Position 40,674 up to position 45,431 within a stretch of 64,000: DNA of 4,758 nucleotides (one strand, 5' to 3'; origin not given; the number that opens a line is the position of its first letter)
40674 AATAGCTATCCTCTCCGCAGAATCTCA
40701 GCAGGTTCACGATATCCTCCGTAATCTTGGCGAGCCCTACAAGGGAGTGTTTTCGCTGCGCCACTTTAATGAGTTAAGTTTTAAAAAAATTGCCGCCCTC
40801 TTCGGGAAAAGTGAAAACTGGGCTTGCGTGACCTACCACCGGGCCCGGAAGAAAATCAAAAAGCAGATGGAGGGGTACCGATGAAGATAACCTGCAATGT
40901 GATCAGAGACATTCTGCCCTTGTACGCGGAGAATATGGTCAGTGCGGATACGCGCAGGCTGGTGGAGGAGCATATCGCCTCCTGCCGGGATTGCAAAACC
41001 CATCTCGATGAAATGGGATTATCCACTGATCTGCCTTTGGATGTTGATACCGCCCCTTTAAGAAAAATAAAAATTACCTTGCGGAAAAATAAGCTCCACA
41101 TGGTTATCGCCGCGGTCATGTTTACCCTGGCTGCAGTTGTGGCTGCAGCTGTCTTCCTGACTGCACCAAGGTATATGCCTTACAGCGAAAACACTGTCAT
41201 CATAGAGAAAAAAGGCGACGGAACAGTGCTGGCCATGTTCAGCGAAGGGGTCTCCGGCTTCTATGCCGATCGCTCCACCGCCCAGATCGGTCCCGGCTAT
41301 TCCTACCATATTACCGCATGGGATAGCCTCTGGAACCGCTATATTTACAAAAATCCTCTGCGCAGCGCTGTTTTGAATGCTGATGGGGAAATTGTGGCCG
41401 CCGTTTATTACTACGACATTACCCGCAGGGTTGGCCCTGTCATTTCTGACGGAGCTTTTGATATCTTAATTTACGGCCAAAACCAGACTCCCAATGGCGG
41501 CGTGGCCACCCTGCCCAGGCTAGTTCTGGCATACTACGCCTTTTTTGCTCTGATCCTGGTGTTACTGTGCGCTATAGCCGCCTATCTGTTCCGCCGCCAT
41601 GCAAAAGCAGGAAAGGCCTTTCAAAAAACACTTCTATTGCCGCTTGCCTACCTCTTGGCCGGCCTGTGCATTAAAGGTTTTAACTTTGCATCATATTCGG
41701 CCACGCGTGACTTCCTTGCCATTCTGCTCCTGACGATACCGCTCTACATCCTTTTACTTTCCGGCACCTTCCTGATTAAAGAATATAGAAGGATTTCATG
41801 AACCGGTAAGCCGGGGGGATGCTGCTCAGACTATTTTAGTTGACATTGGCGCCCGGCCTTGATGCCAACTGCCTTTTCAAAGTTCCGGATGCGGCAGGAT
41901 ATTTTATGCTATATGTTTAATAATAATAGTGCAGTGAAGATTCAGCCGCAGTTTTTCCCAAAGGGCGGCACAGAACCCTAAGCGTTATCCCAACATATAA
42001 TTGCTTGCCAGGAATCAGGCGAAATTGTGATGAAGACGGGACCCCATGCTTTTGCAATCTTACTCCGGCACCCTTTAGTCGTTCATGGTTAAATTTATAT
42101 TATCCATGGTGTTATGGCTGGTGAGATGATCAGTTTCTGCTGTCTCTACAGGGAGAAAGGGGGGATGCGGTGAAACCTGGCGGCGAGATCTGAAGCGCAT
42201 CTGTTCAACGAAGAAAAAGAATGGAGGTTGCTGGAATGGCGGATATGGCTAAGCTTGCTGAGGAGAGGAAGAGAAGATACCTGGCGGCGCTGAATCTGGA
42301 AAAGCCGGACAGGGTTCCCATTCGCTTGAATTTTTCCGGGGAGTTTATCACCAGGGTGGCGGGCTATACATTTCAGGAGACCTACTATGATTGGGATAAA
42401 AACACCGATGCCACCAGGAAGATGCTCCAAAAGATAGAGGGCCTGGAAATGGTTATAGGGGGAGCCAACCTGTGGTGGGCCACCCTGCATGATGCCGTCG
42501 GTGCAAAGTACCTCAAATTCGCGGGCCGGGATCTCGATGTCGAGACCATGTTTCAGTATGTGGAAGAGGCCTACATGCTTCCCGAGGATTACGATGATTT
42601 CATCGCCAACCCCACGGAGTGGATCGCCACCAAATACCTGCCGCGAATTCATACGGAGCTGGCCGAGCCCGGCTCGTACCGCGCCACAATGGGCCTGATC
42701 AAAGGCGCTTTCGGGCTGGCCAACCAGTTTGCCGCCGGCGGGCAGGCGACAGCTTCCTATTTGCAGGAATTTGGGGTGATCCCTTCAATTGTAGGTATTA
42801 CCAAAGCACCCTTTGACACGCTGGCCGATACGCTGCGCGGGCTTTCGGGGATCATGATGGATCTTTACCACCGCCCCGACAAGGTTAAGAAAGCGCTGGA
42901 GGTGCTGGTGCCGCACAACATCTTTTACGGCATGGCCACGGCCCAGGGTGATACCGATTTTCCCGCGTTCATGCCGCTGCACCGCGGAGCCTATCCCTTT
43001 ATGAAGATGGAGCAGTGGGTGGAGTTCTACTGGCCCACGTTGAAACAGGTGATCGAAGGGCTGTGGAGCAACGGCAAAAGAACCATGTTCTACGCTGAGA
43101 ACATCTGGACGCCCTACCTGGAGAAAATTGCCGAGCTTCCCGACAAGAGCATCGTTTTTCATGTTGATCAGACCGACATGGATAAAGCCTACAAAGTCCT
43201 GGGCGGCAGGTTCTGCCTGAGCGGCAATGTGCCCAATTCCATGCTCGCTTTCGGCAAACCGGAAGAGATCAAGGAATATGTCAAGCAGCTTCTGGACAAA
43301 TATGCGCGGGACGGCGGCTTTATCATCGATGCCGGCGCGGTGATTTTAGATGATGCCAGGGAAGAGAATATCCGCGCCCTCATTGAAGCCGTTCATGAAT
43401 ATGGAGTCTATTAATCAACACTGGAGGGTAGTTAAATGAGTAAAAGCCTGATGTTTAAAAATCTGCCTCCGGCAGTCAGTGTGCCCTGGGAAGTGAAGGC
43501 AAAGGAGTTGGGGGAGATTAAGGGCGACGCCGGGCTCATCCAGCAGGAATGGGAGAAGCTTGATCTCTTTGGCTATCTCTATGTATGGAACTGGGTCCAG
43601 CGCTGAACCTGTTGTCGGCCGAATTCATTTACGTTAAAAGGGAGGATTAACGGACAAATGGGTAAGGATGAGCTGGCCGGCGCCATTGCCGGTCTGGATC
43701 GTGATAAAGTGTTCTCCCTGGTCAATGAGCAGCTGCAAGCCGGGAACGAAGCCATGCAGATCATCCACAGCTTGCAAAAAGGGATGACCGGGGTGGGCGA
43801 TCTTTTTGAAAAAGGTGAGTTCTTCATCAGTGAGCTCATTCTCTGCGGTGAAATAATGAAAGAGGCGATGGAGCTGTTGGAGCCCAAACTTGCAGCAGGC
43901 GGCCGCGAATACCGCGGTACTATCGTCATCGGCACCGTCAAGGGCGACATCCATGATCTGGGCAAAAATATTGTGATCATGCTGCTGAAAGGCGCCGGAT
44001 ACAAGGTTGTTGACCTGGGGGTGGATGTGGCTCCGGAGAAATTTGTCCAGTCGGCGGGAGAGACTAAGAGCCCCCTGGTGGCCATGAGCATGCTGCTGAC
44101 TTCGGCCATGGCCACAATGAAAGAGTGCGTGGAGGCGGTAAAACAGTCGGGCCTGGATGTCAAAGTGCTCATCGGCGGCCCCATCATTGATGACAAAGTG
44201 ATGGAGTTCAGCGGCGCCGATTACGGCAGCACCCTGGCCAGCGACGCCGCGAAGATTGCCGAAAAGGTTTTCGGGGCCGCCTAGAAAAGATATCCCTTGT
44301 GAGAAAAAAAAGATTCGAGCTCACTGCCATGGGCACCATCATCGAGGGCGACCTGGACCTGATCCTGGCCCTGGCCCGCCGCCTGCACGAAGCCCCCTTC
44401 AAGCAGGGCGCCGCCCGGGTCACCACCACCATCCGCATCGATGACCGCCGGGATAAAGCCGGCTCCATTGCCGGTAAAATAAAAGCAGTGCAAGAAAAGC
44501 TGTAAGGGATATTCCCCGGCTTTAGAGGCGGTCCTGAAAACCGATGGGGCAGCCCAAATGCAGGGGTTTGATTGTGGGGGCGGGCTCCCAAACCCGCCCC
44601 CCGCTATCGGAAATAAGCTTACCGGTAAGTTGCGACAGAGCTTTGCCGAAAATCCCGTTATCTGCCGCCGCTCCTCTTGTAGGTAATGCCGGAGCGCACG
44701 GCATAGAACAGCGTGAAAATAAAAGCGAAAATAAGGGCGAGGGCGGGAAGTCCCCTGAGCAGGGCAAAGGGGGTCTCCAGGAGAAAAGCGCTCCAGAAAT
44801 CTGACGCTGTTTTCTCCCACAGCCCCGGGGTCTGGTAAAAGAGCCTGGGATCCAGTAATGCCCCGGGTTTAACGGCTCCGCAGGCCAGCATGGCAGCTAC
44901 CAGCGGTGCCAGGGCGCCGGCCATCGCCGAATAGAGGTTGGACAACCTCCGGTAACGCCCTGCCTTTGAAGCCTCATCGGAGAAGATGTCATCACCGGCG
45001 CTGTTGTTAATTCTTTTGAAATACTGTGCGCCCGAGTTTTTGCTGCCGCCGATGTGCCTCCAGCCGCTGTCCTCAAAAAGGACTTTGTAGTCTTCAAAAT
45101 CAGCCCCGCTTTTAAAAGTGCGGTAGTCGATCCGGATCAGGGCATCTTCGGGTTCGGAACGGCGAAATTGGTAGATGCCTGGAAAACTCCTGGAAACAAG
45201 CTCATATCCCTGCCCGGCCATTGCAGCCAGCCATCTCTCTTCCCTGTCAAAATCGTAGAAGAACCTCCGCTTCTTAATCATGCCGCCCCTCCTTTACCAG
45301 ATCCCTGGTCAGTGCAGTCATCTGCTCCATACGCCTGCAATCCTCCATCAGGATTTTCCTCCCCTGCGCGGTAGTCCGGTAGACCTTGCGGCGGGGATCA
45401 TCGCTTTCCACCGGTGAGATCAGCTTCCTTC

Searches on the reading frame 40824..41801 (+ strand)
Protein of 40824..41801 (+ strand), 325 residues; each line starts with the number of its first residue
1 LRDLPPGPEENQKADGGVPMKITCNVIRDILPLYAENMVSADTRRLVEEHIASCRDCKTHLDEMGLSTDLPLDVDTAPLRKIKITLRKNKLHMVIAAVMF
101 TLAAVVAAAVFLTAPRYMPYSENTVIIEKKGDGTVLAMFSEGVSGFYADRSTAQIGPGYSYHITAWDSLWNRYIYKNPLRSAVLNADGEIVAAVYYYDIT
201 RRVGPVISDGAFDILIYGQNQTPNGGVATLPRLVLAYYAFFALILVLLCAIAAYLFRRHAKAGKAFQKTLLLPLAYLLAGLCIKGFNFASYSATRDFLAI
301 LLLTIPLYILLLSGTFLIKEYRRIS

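Call 72: search_protein_families(library=pfam, proteins=[window:40824-41801:+], max_evalue=0.00001)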
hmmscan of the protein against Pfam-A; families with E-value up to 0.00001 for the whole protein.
window:40824-41801:+ (325 aa): 1 family
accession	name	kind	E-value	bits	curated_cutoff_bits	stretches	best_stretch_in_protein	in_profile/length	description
PF13490.11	zf-HC2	-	3.8e-09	36.9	22.2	1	24-57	1-34/35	Putative zinc-finger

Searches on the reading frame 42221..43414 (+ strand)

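Call 72: search_protein_families(library=pfam, proteins=[window:42221-43414:+], max_evalue=0.00001)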
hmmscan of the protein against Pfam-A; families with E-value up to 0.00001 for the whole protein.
window:42221-43414:+ (397 aa): 1 family
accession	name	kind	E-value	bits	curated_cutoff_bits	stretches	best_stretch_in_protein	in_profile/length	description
PF01208.23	URO-D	-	5.4e-28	98.4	23.9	1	190-394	139-346/346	Uroporphyrinogen decarboxylase (URO-D)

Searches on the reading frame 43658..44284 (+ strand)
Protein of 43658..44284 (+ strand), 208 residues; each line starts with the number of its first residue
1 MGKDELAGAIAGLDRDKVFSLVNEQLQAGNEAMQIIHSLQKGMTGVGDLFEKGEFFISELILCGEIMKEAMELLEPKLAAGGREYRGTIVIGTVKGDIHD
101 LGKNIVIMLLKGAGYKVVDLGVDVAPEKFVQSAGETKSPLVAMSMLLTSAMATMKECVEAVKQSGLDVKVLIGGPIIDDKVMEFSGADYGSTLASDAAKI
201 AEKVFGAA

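Call 73: search_protein_families(library=pfam, proteins=[window:43658-44284:+], max_evalue=0.00001)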
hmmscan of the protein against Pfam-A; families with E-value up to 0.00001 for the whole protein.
window:43658-44284:+ (208 aa): 2 families
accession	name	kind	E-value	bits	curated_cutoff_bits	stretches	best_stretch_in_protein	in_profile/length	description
PF02310.24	B12-binding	-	1.5e-22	80.2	32.1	1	88-189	2-107/121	B12 binding domain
PF02607.22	B12-binding_2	-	1.2e-16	61.1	23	1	4-75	3-74/74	B12 binding domain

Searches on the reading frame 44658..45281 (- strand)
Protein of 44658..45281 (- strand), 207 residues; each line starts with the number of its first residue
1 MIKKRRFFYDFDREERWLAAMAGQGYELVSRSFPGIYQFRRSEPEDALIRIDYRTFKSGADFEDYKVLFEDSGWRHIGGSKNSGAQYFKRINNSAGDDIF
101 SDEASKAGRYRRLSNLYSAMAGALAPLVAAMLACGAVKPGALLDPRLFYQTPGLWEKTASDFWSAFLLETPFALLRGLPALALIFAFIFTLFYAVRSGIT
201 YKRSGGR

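Call 73: search_protein_families(library=pfam, proteins=[window:44658-45281:-], max_evalue=0.00001)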
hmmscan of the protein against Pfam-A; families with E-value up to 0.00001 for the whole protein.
window:44658-45281:- (207 aa): 1 family
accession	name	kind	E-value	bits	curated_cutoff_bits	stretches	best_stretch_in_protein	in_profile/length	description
PF11193.13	DUF2812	-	2.3e-30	105.5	27.8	1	10-119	1-107/110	Protein of unknown function (DUF2812)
